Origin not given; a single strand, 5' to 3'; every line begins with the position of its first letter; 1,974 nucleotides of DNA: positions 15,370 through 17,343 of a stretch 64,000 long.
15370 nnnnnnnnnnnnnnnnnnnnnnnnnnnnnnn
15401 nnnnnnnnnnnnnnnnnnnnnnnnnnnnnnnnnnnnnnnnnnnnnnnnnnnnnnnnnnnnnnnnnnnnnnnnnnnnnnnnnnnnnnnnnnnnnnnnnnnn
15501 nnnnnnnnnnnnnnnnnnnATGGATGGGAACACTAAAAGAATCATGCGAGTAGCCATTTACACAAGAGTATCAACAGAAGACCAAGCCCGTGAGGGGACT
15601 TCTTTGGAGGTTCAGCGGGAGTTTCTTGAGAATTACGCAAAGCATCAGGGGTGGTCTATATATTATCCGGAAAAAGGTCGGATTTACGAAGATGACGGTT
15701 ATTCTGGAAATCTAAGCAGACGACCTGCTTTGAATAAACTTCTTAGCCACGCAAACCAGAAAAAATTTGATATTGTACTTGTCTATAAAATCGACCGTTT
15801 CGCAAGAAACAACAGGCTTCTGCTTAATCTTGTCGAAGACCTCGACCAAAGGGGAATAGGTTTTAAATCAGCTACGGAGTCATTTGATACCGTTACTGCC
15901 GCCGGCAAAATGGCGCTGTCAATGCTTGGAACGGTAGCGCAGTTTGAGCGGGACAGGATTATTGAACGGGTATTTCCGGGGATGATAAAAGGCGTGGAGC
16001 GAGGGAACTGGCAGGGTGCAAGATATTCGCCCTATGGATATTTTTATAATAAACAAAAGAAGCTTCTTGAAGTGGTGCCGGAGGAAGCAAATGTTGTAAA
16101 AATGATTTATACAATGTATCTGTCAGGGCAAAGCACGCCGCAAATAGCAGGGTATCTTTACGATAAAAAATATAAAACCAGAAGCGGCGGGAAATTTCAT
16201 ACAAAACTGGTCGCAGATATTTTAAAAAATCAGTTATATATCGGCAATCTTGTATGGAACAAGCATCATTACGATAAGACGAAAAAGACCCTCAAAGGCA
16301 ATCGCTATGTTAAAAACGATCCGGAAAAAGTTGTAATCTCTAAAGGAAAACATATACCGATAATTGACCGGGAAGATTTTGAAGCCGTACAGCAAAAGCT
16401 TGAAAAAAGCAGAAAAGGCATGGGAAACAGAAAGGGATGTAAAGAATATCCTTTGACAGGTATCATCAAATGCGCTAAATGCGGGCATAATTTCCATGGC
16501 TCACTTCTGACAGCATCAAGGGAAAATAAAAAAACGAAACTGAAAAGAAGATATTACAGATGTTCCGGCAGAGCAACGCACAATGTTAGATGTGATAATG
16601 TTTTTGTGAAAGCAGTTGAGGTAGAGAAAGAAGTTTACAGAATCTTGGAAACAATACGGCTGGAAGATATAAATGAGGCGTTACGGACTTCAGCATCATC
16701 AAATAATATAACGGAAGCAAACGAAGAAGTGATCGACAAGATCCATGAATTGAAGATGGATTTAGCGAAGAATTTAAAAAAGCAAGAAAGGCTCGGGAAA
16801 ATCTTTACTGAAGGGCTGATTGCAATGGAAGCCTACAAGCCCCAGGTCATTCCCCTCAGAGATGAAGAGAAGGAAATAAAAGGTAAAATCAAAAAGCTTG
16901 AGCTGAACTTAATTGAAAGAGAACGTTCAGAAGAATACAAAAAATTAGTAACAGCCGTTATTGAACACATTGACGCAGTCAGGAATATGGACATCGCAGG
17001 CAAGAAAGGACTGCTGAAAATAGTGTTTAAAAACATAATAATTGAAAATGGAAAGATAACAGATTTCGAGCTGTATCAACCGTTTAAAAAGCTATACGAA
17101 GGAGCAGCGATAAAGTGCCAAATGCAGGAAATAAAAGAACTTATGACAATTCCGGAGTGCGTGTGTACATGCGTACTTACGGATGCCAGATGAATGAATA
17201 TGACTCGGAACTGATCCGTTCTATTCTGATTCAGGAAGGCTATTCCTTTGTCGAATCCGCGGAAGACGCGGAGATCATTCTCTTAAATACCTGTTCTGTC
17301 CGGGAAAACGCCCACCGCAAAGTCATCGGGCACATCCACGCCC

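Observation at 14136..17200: Base-composition switch coincides exactly with a serine-recombinase module fused onto the 5' end of miaB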

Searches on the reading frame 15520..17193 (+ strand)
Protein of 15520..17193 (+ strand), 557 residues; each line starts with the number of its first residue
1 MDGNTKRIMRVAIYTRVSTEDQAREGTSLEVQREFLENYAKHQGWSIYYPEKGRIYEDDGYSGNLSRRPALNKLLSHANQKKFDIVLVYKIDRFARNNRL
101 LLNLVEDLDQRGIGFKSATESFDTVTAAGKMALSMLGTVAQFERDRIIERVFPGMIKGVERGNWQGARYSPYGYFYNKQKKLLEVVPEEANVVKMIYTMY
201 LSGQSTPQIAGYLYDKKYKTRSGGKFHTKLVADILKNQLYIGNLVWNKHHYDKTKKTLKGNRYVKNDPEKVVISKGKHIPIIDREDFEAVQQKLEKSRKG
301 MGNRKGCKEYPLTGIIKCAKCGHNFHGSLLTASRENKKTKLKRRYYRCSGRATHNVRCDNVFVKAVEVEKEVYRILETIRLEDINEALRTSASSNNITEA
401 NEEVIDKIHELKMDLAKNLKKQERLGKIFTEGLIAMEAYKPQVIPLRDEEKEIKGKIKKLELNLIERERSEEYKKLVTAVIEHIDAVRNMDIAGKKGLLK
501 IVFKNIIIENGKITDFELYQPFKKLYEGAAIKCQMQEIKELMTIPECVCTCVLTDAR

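Call 7: find_encoding_contigs(protein=window:15520-17193:+, flank=10000, max_places=10)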
Protein window:15520-17193:+ (557 aa): no gene with exactly this product is on record in the collection.

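Call 8: search_protein_families(library=pfam, proteins=[window:15520-17190:+])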
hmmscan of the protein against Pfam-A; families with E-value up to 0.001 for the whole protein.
window:15520-17190:+ (557 aa): 3 families
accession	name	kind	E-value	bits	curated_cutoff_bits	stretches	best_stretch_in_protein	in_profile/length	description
PF00239.26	Resolvase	-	2.4e-36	125.4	23.3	1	11-164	1-145/145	Resolvase, N terminal domain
PF07508.19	Recombinase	-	4.4e-25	88.3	21.1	1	187-296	1-101/102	Recombinase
PF13408.12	Zn_ribbon_recom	-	2.9e-12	47.2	25.3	1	311-373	1-54/58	Recombinase zinc beta ribbon domain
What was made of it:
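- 15544..17193 (+): Large serine recombinase (549 aa; identical to database protein P0241). Pfam Resolvase/Recombinase/Zn_ribbon_recom (call 8).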

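Call 9: find_encoding_contigs(protein=window:15544-17193:+, flank=10000, max_places=10)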
Protein window:15544-17193:+ (549 aa): no gene with exactly this product is on record in the collection.

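Call 11: find_related_loci(query=window:15544-17190:+, collection=genome_contigs, flank=10000)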
Query window:15544-17190:+ (549 aa) in genome_contigs; peptide patterns used: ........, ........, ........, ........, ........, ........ (x = any residue, [..] = any of these).
118 stretches matched a pattern; 9 encode a relative of the query (tblastn E <= 1e-3); 9 distinct loci.
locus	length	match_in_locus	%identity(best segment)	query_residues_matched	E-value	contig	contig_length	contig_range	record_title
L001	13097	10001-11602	45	1-532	1e-145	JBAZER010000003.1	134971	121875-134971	MAG: Candidatus Omnitrophota bacterium isolate SO_2017_LW3_130 NODE_201_length_134971_cov_1.606924_LW162_2017, whole gen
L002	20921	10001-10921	29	1-314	3e-31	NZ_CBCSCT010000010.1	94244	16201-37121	Marinicrinis lubricantis strain CIP111345T isolate CIP111345T NODE_0010, whole genome shotgun sequence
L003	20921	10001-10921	29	1-314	7e-30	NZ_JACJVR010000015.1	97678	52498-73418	Cohnella xylanilytica strain DSM 25239 contig_15, whole genome shotgun sequence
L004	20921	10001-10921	29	1-314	2e-29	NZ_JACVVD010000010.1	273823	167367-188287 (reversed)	Paenibacillus sedimenti strain WST5 WST5_10, whole genome shotgun sequence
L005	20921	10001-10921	28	1-314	6e-29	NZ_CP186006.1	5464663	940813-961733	Paenibacillus sp. EC2-1 chromosome, complete genome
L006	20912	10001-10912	28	1-317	8e-26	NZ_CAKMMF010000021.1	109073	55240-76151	Paenibacillus plantiphilus strain CIP 111893, whole genome shotgun sequence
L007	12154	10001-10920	30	1-314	1e-28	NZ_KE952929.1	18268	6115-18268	Aneurinibacillus aneurinilyticus ATCC 12856 Scaffold98, whole genome shotgun sequence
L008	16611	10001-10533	35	1-314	9e-9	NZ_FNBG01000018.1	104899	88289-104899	Fontibacillus panacisegetis strain DSM 28129, whole genome shotgun sequence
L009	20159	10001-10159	43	261-314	1e-6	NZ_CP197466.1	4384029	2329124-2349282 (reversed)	Paenibacillus sp. KN14-4R chromosome, complete genome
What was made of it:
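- Tried and rejected: The genome_contigs scan did not contain the source (call 11).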

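Call 17: find_related_loci(query=window:15544-17190:+, collection=metagenome_contigs, flank=10000)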
Query window:15544-17190:+ (549 aa) in metagenome_contigs; peptide patterns used: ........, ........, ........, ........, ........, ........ (x = any residue, [..] = any of these).
155 stretches matched a pattern; 12 encode a relative of the query (tblastn E <= 1e-3); 12 distinct loci.
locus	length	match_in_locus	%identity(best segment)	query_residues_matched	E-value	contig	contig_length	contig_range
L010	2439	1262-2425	76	1-388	0e+0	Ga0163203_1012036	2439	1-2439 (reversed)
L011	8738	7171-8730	51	2-522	0e+0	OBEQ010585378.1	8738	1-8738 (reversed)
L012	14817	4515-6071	50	1-525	3e-155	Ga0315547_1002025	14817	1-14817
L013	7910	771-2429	46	1-549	2e-154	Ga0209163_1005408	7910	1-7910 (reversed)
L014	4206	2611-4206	47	1-528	2e-155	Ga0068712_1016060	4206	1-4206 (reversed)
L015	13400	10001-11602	45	1-532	6e-146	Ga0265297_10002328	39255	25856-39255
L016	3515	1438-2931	46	1-500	1e-151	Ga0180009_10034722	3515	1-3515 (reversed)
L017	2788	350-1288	62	1-313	5e-133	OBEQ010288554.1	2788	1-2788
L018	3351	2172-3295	63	1-390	1e-111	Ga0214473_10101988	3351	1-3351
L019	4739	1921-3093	28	1-389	6e-33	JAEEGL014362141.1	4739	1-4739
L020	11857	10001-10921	30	1-314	6e-31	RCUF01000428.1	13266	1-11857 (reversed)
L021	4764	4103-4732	35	1-215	7e-31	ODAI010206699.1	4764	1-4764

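Call 18: find_related_loci(query=window:15544-17190:+, collection=viral_contigs, flank=10000)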
Query window:15544-17190:+ (549 aa) in viral_contigs; peptide patterns used: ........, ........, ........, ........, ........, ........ (x = any residue, [..] = any of these).
9 stretches matched a pattern; 3 encode a relative of the query (tblastn E <= 1e-3); 3 distinct loci.
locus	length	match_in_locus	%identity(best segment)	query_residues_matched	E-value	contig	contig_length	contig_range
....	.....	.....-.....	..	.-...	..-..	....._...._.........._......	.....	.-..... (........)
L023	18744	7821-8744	30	1-343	9e-39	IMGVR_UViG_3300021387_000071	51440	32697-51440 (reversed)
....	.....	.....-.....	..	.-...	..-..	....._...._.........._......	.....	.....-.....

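Call 49: find_homologous_proteins(query=window:15544-17190:+, max_evalue=1e-40)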
Query window:15544-17190:+ (549 aa): 655 proteins with E <= 1e-40 among 8000 candidates; the best 120 are listed.
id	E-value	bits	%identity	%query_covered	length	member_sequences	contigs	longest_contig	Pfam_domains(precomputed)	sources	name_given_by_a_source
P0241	0.0e+0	1232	100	100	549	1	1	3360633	PF07508.20,PF00239.27,PF13408.13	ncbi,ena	-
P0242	2.2e-267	906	72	100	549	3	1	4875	PF07508.20,PF00239.27,PF13408.13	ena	-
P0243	2.7e-266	902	72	100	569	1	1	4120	PF07508.20,PF00239.27,PF13408.13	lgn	-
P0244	3.6e-258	876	71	100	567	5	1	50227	PF07508.20,PF00239.27,PF13408.13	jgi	-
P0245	7.4e-244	828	68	100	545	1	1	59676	PF07508.20,PF00239.27,PF13408.13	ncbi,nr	ncbi:MAG: recombinase family protein [Candidatus Kaelpia imicola]|nr:recombinase family protein [Can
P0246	9.5e-229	779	63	100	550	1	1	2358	PF07508.20,PF00239.27,PF13408.13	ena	-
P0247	6.0e-227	773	63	100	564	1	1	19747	PF07508.20,PF00239.27,PF13408.13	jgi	jgi:site-specific DNA recombinase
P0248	1.9e-220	751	62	100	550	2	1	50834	PF07508.20,PF00239.27,PF13408.13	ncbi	ncbi:MAG: recombinase family protein [Candidatus Omnitrophota bacterium]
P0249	7.6e-219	746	61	100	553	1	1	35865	PF07508.20,PF00239.27,PF13408.13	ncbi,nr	ncbi:MAG: recombinase family protein [Candidatus Omnitrophica bacterium]|nr:recombinase family prote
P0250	9.5e-218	742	62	100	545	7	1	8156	PF07508.20,PF00239.27,PF13408.13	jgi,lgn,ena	-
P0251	1.5e-215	735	61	99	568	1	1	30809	PF07508.20,PF00239.27,PF13408.13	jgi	-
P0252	1.9e-215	735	61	100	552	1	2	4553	PF07508.20,PF00239.27,PF13408.13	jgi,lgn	jgi:site-specific DNA recombinase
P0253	5.4e-215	733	61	100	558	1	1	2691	PF07508.20,PF00239.27,PF13408.13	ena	-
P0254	2.2e-213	728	59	100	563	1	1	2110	PF07508.20,PF00239.27,PF13408.13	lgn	-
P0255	5.8e-213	726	61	100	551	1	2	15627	PF07508.20,PF00239.27,PF13408.13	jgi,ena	-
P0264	1.8e-205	702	60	97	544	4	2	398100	PF07508.20,PF00239.27,PF13408.13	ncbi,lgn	ncbi:MAG: recombinase family protein [Candidatus Omnitrophota bacterium]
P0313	2.5e-159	550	48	99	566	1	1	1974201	PF07508.20,PF00239.27,PF13408.13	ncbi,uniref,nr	ncbi:hypothetical protein BU251_02785 [Candidatus Velamenicoccus archaeovorus]|uniref:Recombinase fa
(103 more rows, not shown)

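Call 50: find_encoding_contigs(protein=P0244, flank=10000, max_places=2)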
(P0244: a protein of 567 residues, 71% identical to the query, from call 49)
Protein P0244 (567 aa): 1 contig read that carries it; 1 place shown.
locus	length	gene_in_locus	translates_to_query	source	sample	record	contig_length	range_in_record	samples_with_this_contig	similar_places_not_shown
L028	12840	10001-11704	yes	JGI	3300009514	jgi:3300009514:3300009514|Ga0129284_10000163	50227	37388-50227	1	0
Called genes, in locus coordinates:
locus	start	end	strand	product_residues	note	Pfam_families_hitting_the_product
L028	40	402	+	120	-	-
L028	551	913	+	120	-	-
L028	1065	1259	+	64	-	PF11146:DUF2905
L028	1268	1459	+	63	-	-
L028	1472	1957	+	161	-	PF26395:E2-CBASS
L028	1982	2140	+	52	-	-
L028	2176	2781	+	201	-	-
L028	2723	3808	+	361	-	PF00899:ThiF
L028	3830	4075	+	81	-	-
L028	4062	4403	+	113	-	-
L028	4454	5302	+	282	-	PF13814:Replic_Relax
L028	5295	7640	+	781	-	-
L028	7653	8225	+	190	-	-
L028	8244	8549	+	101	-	-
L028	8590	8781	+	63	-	PF13411:MerR_1 (weak)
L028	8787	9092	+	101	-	-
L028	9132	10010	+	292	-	-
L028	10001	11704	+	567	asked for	PF00239:Resolvase, PF07508:Recombinase, PF13408:Zn_ribbon_recom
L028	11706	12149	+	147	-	PF00583:Acetyltransf_1, PF13673:Acetyltransf_10, PF13508:Acetyltransf_7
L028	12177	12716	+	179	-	PF01872:RibD_C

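Call 51: find_encoding_contigs(protein=P0245, flank=10000, max_places=2)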
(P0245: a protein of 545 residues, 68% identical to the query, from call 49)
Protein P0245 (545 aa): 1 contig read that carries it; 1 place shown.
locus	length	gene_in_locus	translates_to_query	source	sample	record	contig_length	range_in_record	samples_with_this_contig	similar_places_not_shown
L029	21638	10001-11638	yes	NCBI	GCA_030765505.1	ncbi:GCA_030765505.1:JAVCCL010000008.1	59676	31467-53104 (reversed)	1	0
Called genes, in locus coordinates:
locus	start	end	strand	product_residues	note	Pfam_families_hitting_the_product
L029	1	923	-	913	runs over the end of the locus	PF20720:nSTAND3 (faint), PF13431:TPR_17 (faint), PF21033:RMD1-3 (faint), PF13414:TPR_11 (faint)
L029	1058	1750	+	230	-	-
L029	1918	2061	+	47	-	-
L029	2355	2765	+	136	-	PF08281:Sigma70_r4_2, PF04545:Sigma70_r4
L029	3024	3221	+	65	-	-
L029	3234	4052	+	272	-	PF13814:Replic_Relax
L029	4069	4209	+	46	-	-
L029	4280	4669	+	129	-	PF26395:E2-CBASS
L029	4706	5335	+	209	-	-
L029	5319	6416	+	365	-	PF00899:ThiF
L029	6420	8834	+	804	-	-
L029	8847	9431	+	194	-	-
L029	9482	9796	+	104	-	-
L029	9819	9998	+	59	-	PF13411:MerR_1, PF00376:MerR (weak)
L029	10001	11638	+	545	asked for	PF00239:Resolvase, PF07508:Recombinase, PF13408:Zn_ribbon_recom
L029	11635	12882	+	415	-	PF00919:UPF0004, PF04055:Radical_SAM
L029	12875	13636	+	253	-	PF12895:ANAPC3 (faint), PF13424:TPR_12 (faint), PF13428:TPR_14 (faint), PF13432:TPR_16 (weak), PF07719:TPR_2 (weak), PF13174:TPR_6, PF05036:SPOR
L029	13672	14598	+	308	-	PF01715:IPPT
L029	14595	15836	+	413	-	PF13167:GTP-bdg_N, PF16360:GTP-bdg_M, PF01926:MMR_HSR1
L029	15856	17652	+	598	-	PF00664:ABC_membrane, PF03193:RsgA_GTPase (faint), PF00005:ABC_tran, PF02463:SMC_N (weak)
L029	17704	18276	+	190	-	PF05359:DUF748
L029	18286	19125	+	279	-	PF01261:AP_endonuc_2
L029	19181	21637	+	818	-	PF00133:tRNA-synt_1, PF01406:tRNA-synt_1e (faint), PF09334:tRNA-synt_1g, PF13603:tRNA-synt_1_2, PF00133:tRNA-synt_1, PF09334:tRNA-synt_1g, PF08264:Anticodon_1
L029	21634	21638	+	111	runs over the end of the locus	PF12836:HHH_3, PF00633:HHH (weak), PF12826:HHH_2 (faint), PF14520:HHH_5 (weak)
